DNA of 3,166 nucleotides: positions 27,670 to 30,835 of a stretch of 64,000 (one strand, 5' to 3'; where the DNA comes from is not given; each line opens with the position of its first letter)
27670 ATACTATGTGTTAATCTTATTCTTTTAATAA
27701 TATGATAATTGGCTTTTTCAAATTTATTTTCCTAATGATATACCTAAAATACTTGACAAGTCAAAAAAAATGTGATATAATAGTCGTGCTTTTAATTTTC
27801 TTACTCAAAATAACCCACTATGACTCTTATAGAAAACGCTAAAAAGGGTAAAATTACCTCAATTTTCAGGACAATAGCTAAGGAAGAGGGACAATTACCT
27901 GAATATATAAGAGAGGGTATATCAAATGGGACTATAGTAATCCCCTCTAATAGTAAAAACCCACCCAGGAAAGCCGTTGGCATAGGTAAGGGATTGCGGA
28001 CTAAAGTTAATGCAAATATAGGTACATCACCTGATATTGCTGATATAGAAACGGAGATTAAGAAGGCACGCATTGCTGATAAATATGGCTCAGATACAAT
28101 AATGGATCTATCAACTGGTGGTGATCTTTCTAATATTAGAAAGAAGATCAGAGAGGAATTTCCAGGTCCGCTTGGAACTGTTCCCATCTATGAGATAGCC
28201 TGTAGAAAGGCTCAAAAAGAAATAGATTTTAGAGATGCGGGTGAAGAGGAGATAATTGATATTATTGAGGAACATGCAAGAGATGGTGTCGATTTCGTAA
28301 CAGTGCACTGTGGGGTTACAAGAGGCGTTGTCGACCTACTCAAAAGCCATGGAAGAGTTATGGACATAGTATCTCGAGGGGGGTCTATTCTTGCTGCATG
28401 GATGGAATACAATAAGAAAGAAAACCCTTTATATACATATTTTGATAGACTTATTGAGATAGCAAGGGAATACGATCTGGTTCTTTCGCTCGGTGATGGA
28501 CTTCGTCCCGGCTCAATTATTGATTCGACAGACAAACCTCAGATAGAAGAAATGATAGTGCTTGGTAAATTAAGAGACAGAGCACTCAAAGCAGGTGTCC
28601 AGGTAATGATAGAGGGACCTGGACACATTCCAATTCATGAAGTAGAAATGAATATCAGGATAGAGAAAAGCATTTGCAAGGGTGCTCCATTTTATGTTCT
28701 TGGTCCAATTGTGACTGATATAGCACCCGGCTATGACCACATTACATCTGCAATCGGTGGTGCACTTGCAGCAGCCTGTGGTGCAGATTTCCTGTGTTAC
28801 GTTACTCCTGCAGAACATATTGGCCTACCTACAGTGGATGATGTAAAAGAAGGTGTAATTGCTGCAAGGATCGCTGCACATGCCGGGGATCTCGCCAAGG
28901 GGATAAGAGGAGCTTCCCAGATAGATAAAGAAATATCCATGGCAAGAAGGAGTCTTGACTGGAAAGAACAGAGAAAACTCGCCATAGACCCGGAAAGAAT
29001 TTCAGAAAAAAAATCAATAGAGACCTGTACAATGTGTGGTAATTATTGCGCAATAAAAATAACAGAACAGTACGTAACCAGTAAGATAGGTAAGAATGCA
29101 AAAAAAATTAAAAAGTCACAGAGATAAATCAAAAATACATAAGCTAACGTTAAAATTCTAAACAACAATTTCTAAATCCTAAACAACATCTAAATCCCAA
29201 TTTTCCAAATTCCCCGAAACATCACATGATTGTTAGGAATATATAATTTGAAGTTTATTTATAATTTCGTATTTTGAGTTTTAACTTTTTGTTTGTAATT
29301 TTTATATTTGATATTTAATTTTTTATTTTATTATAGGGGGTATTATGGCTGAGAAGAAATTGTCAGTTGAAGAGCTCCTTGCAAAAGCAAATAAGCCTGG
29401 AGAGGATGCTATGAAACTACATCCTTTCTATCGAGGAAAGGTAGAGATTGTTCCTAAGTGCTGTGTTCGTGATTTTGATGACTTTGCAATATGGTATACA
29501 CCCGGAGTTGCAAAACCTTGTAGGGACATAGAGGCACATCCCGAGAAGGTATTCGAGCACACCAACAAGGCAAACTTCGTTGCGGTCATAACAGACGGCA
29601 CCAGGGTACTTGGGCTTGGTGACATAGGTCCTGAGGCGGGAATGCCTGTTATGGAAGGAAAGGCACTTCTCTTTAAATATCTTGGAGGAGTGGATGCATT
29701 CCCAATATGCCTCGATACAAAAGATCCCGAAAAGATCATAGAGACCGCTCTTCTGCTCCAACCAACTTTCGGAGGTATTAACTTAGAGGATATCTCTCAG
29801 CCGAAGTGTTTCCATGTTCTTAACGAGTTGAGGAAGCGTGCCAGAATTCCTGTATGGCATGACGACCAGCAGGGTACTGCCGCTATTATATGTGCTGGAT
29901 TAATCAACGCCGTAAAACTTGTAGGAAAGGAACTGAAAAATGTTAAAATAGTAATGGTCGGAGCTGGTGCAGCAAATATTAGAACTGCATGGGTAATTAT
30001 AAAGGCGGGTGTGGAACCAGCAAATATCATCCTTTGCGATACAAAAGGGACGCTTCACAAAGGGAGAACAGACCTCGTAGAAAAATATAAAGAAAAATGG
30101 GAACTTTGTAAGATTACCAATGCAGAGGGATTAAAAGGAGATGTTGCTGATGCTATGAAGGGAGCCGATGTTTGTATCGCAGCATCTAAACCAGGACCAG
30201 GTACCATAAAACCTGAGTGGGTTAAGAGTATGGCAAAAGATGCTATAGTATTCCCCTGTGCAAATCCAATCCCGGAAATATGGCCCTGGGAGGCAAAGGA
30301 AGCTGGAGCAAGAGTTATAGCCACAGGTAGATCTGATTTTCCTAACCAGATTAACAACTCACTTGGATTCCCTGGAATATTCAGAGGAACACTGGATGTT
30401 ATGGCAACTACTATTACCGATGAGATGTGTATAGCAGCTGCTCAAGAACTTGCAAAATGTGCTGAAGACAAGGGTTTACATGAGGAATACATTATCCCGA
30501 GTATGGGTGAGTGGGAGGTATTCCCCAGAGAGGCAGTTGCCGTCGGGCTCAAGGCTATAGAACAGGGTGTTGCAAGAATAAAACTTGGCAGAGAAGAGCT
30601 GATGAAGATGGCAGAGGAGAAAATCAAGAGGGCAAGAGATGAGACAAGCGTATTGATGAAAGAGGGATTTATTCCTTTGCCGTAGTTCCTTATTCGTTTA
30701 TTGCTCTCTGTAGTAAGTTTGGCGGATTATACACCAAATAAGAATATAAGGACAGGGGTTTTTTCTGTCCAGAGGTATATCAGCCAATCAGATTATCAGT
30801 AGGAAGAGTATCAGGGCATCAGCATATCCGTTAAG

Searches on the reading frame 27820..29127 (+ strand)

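Call 12: search_protein_families(library=pfam, proteins=[window:27820-29127:+])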
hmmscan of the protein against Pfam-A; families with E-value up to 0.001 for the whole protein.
window:27820-29127:+ (435 aa): 1 family
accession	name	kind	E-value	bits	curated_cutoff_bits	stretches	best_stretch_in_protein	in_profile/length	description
PF01964.24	ThiC_Rad_SAM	-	2.2e-185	616.8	25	1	2-416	1-419/420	Radical SAM ThiC family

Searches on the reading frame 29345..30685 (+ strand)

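Call 12: search_protein_families(library=pfam, proteins=[window:29345-30685:+])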
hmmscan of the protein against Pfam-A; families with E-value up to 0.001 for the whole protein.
window:29345-30685:+ (446 aa): 2 families
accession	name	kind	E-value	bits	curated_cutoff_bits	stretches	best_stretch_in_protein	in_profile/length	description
PF00390.24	malic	-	2.8e-29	102.7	23.1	1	32-163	3-182/182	Malic enzyme, N-terminal domain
PF03949.21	Malic_M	-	6.7e-23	81.7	23.5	1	176-389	2-241/258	Malic enzyme, NAD binding domain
